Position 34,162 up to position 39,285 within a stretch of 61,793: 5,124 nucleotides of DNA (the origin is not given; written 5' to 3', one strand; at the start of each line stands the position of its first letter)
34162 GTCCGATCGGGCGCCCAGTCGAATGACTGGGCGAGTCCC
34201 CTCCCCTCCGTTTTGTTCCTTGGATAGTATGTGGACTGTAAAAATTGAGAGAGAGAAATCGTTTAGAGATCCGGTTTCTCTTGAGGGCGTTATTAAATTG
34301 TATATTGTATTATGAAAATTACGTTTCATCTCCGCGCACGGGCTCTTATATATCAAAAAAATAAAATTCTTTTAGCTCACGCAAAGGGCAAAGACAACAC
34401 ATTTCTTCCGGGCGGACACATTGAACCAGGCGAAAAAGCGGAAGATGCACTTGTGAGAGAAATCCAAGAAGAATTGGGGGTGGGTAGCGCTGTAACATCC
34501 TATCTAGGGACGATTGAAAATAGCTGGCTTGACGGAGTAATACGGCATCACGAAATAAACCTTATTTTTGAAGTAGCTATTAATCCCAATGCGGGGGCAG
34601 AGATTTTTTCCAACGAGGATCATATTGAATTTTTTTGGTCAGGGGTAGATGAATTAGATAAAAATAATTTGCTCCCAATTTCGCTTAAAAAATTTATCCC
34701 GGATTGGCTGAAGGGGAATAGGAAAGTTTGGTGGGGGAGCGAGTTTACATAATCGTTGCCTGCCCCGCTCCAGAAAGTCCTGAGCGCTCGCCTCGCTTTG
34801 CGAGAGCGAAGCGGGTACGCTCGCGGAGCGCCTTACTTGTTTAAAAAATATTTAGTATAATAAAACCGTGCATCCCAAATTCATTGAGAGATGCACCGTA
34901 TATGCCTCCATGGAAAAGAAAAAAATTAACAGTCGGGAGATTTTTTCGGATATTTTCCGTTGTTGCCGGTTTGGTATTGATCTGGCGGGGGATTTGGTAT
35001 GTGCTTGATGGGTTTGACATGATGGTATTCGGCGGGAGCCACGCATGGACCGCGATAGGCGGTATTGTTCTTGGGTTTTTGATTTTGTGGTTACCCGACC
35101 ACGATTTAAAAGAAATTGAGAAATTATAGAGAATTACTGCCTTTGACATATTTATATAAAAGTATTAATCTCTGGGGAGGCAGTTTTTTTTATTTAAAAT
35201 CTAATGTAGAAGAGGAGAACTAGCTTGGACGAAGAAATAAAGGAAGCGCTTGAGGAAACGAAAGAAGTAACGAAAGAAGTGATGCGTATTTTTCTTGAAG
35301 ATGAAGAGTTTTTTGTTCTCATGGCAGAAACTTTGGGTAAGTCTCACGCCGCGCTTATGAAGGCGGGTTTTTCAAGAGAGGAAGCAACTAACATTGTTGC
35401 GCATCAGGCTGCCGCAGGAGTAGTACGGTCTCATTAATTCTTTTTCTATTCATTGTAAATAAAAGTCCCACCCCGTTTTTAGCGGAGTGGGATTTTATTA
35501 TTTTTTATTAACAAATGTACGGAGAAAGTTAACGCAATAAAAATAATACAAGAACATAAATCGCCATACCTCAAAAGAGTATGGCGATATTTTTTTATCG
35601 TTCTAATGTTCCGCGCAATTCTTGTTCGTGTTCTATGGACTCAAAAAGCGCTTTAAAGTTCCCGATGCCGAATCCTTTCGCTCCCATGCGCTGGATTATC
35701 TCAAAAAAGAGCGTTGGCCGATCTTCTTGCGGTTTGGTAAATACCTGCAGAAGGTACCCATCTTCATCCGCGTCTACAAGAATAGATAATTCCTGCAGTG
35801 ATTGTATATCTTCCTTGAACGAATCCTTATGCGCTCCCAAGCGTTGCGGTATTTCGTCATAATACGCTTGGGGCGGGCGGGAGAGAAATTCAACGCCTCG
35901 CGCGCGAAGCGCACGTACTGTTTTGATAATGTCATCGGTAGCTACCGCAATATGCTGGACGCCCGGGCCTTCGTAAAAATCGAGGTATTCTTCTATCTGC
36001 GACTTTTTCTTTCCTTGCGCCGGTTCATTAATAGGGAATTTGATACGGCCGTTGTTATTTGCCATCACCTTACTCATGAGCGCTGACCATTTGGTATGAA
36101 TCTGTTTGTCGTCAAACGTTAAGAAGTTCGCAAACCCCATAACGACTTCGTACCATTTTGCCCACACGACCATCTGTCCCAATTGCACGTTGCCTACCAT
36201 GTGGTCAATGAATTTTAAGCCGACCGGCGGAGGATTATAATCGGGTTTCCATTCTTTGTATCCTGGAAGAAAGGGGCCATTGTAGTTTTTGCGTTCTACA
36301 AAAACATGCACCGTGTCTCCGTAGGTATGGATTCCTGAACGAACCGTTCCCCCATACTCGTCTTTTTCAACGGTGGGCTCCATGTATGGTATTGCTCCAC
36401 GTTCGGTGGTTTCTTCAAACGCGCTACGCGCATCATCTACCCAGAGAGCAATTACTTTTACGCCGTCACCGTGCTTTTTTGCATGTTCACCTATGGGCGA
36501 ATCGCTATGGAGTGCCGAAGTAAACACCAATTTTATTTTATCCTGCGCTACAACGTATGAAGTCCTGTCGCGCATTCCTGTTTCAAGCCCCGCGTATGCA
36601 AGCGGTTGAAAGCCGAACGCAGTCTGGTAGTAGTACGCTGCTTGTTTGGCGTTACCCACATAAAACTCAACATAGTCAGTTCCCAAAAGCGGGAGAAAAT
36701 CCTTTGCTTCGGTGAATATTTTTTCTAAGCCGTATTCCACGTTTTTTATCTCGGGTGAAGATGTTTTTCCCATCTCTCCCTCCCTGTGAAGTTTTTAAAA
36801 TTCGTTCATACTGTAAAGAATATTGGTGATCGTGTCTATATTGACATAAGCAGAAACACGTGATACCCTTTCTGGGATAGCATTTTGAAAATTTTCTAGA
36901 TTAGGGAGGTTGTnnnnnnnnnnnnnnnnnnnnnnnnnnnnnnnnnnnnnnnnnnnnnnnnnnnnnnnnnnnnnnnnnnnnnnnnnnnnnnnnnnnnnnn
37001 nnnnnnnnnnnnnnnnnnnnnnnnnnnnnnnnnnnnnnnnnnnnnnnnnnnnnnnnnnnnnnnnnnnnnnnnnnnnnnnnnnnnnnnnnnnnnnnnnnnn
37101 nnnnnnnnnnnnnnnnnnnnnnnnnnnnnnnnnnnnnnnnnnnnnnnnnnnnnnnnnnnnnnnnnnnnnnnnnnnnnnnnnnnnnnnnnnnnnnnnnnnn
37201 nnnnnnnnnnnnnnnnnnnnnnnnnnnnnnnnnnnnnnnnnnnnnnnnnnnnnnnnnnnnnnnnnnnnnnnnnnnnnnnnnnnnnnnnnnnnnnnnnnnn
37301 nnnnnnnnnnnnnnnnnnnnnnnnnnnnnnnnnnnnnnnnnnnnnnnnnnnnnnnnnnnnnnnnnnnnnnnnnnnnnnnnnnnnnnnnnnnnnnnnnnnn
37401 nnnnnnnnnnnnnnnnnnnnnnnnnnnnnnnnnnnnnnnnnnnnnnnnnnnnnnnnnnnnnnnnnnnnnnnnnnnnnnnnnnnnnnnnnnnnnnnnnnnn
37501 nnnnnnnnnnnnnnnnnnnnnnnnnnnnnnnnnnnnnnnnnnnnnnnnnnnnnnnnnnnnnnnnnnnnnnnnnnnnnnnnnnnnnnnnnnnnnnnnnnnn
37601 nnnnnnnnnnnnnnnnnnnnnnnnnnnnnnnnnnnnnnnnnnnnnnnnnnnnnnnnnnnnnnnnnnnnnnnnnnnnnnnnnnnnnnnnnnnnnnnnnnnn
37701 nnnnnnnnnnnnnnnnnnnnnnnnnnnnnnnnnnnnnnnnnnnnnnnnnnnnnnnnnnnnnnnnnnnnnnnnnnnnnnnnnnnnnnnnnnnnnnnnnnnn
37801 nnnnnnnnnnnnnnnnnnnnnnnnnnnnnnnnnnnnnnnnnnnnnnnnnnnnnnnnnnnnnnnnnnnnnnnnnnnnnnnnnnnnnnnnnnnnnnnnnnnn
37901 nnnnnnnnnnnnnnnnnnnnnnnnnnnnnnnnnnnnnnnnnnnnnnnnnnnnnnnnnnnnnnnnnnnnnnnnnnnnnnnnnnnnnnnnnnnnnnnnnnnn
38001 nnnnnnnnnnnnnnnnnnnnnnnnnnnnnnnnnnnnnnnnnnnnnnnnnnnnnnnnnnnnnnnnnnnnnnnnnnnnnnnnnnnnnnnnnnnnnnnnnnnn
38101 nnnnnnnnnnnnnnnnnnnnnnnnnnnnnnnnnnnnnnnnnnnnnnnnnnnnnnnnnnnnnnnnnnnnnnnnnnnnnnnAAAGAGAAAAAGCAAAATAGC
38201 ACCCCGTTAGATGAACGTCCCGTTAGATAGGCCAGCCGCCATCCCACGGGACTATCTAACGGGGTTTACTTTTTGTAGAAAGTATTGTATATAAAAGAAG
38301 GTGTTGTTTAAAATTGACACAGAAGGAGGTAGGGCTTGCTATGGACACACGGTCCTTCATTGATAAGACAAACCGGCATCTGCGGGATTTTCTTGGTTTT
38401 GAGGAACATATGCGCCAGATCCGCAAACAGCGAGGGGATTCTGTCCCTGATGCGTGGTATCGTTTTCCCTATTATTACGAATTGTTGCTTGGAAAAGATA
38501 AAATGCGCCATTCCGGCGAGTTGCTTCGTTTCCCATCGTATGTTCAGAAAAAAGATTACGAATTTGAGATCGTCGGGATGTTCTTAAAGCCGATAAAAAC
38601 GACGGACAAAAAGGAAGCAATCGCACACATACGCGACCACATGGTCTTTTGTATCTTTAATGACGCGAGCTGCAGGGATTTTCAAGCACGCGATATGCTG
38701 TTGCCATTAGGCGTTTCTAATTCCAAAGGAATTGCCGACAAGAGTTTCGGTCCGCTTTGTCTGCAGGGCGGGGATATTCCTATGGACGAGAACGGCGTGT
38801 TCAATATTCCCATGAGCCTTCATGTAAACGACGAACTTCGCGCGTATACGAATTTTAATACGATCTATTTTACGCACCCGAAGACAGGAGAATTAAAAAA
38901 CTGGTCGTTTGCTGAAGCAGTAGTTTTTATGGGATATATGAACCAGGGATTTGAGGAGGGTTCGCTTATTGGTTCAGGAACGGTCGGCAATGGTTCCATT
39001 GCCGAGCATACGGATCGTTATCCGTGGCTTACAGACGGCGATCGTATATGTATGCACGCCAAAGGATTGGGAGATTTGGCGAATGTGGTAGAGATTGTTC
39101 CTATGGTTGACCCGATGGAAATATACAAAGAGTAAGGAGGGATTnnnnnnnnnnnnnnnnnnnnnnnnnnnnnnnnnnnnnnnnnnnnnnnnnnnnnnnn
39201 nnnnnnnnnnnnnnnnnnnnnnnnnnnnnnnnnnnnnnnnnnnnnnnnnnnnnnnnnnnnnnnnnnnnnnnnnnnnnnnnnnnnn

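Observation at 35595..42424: Homogentisate-pathway cluster lacking a recognisable maleylacetoacetate isomerase; two unassigned genes sit at that position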

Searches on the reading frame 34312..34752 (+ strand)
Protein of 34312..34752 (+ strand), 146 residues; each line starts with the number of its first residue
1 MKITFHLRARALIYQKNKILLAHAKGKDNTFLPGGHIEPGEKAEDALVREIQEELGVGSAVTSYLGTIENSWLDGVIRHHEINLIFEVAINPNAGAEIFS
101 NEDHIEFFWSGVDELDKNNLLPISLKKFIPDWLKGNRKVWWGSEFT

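Call 5: search_protein_families(library=pfam, proteins=[window:34312-34752:+], max_evalue=1)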
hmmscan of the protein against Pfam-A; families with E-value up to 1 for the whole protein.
window:34312-34752:+ (146 aa): 4 families
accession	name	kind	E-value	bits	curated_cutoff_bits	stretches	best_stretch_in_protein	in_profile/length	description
PF00293.34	NUDIX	-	4.2e-17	62.8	21.1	1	5-130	2-132/134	NUDIX domain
PF22327.2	Nudt16-like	-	0.017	15.5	27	1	32-61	37-67/161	U8 snoRNA-decapping enzyme-like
PF13869.12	NUDIX_2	-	0.13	12.1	27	1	19-59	60-99/188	Nucleotide hydrolase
PF14815.12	NUDIX_4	-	0.17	12.1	35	1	32-60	29-54/113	NUDIX domain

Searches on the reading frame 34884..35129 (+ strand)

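Call 5: search_protein_families(library=pfam, proteins=[window:34884-35129:+], max_evalue=1)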
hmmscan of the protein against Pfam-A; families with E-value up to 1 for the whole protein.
window:34884-35129:+ (81 aa): 2 families
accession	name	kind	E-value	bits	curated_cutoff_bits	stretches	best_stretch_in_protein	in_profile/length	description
PF15993.10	Fuseless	-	9.6e-05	22.3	25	1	15-68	166-216/298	Fuseless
PF16996.10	Asp4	-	0.14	12.8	27.7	1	7-33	19-45/55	Accessory secretory protein Sec Asp4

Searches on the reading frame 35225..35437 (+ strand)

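Call 5: search_protein_families(library=pfam, proteins=[window:35225-35437:+], max_evalue=1)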
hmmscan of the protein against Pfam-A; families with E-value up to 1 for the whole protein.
window:35225-35437:+ (70 aa): 2 families
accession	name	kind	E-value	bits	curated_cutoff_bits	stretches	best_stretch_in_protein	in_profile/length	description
PF02536.19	mTERF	-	0.0033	16.8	23.1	1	7-59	186-238/314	mTERF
PF17898.6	GerD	-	0.053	13.9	29.5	1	3-47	6-52/114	Spore germination GerD central core domain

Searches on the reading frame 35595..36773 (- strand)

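Call 5: search_protein_families(library=pfam, proteins=[window:35595-36773:-], max_evalue=1)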
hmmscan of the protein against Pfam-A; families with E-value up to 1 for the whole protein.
window:35595-36773:- (392 aa): 4 families
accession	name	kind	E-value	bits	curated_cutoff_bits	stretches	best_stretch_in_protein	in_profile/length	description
PF00903.31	Glyoxalase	-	6.1e-19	69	20.6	2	189-308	2-107/121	Glyoxalase/Bleomycin resistance protein/Dioxygenase superfamily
PF13669.12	Glyoxalase_4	-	3.2e-14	53.6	27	2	206-304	15-101/109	Glyoxalase/Bleomycin resistance protein/Dioxygenase superfamily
PF14696.12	Glyoxalase_5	-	1.3e-06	29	27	1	29-161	7-126/139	Hydroxyphenylpyruvate dioxygenase, HPPD, N-terminal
PF13468.12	Glyoxalase_3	-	0.0007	20.1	25.1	1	256-299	64-105/176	Glyoxalase-like domain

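Call 6: search_protein_families(library=ncbifam, proteins=[window:35595-36773:-], max_evalue=1)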
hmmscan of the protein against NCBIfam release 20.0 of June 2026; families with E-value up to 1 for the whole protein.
window:35595-36773:- (392 aa): 4 families
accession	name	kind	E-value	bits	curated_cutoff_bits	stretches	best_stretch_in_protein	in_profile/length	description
TIGR01263.1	4HPPD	equivalog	3.2e-133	444.6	277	1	31-390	2-353/353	4-hydroxyphenylpyruvate dioxygenase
NF042435.1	DhshikDhtase_QuiC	equivalog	6.8e-23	81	1200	1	28-373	293-616/635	3-dehydroshikimate dehydratase QuiC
TIGR03081.1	metmalonyl_epim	equivalog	4.8e-14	53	114.95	2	245-302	49-104/129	methylmalonyl-CoA epimerase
TIGR00068.2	glyox_I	equivalog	0.0017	18.2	120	1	268-302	84-118/143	lactoylglutathione lyase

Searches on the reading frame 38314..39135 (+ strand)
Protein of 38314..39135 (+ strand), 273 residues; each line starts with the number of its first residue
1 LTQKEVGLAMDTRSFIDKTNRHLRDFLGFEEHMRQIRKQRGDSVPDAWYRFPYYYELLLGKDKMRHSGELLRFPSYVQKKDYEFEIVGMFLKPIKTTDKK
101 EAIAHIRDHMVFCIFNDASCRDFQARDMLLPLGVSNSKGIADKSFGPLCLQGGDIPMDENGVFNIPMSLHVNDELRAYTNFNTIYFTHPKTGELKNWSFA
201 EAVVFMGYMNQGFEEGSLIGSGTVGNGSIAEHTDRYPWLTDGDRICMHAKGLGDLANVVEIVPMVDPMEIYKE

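Call 5: search_protein_families(library=pfam, proteins=[window:38314-39135:+], max_evalue=1)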
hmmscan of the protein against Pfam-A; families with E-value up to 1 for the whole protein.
window:38314-39135:+ (273 aa): 1 family
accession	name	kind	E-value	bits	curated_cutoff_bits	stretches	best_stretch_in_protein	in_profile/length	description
PF01557.24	FAA_hydrolase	-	9.4e-22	78.2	23.9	1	24-259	4-213/214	Fumarylacetoacetate (FAA) hydrolase C-terminal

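Call 6: search_protein_families(library=ncbifam, proteins=[window:38314-39135:+], max_evalue=1)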
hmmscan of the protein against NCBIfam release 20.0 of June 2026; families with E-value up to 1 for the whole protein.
window:38314-39135:+ (273 aa): 3 families
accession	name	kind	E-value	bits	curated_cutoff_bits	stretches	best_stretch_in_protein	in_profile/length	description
TIGR02303.1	HpaG-C-term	equivalog_domain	0.00023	20.7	276.4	1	65-186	79-190/245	4-hydroxyphenylacetate degradation bifunctional isomerase/decarboxylase, C-terminal subunit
NF053535.1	DhyDRhmHlse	equivalog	0.0021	17.4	500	1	74-254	115-273/284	2,4-didehydro-3-deoxy-L-rhamnonate hydrolase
TIGR01266.1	fum_ac_acetase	equivalog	0.0036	16.2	375.3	1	77-140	194-256/420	fumarylacetoacetase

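Call 78: search_solved_structures(query=window:38341-39135:+, max_evalue=0.001, show_alignments=5)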
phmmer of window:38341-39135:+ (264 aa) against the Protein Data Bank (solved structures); distinct sequences matched with E-value up to 0.001: 0.
